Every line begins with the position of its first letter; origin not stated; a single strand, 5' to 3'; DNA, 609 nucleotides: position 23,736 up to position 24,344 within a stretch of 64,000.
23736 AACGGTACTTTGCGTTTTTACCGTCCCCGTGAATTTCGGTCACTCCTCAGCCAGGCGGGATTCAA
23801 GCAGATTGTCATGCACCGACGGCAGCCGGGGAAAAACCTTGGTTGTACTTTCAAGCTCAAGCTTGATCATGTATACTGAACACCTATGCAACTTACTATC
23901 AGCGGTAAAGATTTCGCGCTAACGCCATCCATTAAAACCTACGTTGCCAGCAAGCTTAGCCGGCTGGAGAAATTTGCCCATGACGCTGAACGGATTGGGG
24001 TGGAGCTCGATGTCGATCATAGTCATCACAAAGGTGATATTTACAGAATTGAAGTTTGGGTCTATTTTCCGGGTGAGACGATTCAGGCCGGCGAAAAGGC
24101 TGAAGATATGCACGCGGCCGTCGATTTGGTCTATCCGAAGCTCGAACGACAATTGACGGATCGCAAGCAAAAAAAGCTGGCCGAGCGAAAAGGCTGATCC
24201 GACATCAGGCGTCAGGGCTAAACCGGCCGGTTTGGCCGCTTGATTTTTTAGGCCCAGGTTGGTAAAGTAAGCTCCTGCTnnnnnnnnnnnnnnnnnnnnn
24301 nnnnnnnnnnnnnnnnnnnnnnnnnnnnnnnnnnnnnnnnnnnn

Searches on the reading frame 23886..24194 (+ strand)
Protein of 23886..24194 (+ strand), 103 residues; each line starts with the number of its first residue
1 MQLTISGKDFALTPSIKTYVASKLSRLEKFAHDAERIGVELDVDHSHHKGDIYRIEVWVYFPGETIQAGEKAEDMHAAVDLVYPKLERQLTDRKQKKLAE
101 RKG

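Call 56: search_protein_families(library=pfam, proteins=[window:23886-24194:+], max_evalue=0.00001)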
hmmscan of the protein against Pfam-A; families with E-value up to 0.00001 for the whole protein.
window:23886-24194:+ (103 aa): 1 family
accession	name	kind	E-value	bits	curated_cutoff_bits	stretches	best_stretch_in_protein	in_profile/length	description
PF02482.25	Ribosomal_S30AE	-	7.1e-21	75.2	23.7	1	4-96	2-86/88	Sigma 54 modulation protein / S30EA ribosomal protein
